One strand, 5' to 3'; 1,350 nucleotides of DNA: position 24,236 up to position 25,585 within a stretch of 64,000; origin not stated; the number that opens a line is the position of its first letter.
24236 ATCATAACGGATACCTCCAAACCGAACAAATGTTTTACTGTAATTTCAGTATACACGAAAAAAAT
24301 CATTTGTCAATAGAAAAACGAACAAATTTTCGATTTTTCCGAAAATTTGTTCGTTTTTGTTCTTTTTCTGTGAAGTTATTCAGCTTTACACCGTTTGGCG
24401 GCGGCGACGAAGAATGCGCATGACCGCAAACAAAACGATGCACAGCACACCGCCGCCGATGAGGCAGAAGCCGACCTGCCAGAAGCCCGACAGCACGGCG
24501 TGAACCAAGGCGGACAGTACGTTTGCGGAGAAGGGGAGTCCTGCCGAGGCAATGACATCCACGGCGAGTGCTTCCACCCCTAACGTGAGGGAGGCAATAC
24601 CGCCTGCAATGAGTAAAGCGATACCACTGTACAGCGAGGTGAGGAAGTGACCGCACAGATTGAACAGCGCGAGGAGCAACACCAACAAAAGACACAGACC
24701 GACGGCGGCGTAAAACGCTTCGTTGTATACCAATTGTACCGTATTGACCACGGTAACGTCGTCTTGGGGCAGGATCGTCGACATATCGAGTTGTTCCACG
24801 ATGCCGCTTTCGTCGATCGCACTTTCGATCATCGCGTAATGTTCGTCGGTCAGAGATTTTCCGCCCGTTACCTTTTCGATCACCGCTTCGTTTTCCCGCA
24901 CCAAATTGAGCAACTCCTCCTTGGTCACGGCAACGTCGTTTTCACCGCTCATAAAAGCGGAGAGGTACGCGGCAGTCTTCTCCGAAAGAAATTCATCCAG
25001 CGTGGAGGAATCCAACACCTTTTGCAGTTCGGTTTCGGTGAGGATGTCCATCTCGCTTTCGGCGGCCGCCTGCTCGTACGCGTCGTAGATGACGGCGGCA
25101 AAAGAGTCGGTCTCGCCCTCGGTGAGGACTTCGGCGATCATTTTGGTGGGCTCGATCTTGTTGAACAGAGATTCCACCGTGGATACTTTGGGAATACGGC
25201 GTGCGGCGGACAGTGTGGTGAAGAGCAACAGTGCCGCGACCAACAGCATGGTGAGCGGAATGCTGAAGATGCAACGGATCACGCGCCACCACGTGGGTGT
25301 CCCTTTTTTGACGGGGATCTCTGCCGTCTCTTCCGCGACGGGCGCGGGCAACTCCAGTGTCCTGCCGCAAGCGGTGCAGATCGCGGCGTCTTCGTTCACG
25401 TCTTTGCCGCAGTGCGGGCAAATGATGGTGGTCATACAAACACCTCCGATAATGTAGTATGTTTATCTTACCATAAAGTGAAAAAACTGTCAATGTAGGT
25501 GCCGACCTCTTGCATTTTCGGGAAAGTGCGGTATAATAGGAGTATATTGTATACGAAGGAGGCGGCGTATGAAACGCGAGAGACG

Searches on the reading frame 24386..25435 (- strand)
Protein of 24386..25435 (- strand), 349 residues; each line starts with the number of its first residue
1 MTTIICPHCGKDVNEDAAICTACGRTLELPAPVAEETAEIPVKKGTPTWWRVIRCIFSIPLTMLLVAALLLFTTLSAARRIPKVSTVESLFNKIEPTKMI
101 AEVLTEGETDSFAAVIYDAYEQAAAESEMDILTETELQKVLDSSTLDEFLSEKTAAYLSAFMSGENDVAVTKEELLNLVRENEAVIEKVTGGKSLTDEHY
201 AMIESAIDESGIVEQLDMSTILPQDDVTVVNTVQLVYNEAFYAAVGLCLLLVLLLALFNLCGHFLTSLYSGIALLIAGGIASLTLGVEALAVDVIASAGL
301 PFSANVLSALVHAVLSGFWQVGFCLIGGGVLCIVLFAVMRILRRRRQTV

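Call 43: search_protein_families(library=pfam, proteins=[window:24386-25435:-], max_evalue=10)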
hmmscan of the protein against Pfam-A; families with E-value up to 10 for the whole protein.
window:24386-25435:- (349 aa): 16 families
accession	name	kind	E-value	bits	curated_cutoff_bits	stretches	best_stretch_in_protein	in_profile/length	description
PF13240.11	Zn_Ribbon_1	-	3.2e-06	27.2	25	1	6-26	2-22/23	zinc-ribbon domain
PF13248.11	Zn_ribbon_3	-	9.6e-05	22.2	27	1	3-24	2-23/26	zinc-ribbon domain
PF12773.13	DZR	-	0.0002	21.9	27.3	1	6-28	1-23/45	Double zinc ribbon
PF24460.1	DUF7575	-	0.0055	16.5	28.5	1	5-27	5-27/28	Domain of unknown function (DUF7575)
PF18912.6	DZR_2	-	0.0059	16.8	27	1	6-29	10-34/56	Double zinc ribbon domain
PF00690.31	Cation_ATPase_N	-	0.028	14.5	20.4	1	39-70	37-68/69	Cation transporter/ATPase, N-terminus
PF22289.1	DmmA-like_C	-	0.046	14.1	27.4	1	4-28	2-29/44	Dimethylamine monooxygenase subunit DmmA-like, C-terminal domain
PF11511.13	RhodobacterPufX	-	0.18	11.9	25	1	239-265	27-52/67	Intrinsic membrane protein PufX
PF08271.17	Zn_Ribbon_TF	-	0.2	11.7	29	1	5-28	2-30/43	TFIIB zinc-binding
PF14446.12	Prok-RING_1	-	0.25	11.8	29.1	1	4-24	5-27/54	Prokaryotic RING finger family 1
PF13913.12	zf-C2HC_2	-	0.27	11.4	27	1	3-17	2-16/25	zinc-finger of a C2HC-type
PF14149.11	YhfH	-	0.3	11.4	27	1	6-17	16-27/37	YhfH-like protein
PF24463.1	DUF7577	-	0.3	11.2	28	1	3-28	2-27/27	Domain of unknown function (DUF7577)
PF17032.10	Zn_ribbon_15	-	0.33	12.2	28.9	1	4-24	53-73/73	zinc-ribbon family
PF18995.5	PRT6_C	-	0.47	9.7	26.2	1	4-30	342-367/451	Proteolysis_6 C-terminal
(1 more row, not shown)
